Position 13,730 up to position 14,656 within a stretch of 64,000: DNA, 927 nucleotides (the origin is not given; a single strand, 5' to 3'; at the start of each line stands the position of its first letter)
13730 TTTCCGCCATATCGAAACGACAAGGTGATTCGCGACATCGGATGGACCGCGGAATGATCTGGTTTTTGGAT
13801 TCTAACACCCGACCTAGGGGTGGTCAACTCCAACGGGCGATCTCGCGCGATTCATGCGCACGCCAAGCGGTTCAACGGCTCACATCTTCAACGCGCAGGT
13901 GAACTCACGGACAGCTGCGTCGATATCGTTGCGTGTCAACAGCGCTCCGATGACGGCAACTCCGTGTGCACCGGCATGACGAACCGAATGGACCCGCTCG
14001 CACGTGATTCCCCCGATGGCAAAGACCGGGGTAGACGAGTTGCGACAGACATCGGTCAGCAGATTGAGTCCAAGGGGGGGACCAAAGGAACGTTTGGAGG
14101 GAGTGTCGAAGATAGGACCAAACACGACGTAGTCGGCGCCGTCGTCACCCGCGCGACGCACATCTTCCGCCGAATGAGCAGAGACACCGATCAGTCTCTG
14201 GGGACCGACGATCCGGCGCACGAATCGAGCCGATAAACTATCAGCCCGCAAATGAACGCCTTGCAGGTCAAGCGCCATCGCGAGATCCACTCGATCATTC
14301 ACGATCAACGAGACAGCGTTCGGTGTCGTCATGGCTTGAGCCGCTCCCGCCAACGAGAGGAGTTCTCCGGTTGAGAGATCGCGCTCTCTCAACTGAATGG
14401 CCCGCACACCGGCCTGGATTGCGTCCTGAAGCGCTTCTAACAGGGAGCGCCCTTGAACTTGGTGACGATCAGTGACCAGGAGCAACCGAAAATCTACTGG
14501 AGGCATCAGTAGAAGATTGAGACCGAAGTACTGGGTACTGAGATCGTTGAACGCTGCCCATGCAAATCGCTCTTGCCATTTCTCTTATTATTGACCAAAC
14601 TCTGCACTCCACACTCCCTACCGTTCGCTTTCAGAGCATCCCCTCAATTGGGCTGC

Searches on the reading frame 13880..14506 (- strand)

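Call 3: search_protein_families(library=ncbifam, proteins=[window:13880-14506:-])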
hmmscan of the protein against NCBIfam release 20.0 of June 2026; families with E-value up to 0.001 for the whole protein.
window:13880-14506:- (208 aa): 13 families
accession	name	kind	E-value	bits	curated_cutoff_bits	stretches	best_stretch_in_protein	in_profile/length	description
TIGR00693.1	thiE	equivalog_domain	5.3e-53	179.2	145.1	1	8-201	2-196/197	thiamine phosphate synthase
NF002727.0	PRK02615.1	equivalog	4.8e-52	176.8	335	1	7-206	150-344/349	thiamine phosphate synthase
NF005819.0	PRK07695.1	equivalog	1.1e-38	132.9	251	1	22-205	16-196/205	thiazole tautomerase TenI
NF006530.0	PRK08999.1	equivalog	1.8e-34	119.2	245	1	9-190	134-313/315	Nudix family hydrolase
NF000736.0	PRK00043.2-3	equivalog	5.3e-33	114.2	227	1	15-204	9-203/207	thiamine phosphate synthase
NF000740.0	PRK00043.3-4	equivalog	4.7e-30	104.6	202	1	3-202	4-210/218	thiamine phosphate synthase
NF000741.0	PRK00043.3-5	equivalog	3.3e-28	98.9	350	1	4-202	6-210/217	thiamine phosphate synthase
NF007070.0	PRK09517.1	equivalog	2e-23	82.6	761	1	4-205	2-213/755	multifunctional thiamine-phosphate pyrophosphorylase/synthase/phosphomethylpyrimidine kinase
NF000734.0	PRK00043.1-5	equivalog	8.4e-22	77.8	252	1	26-202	16-193/201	thiamine phosphate synthase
NF002904.0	PRK03512.1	equivalog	2.1e-21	76.3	231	1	27-200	26-200/211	thiamine phosphate synthase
NF000738.0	PRK00043.3-1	equivalog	3.8e-16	59.4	445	1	7-195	9-204/221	thiamine phosphate synthase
NF008933.0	PRK12290.1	equivalog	3.8e-13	49.1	516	1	30-200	227-406/438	thiamine phosphate synthase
NF005080.0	PRK06512.1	equivalog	5.7e-05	22.9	218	1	8-197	15-204/222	thiamine phosphate synthase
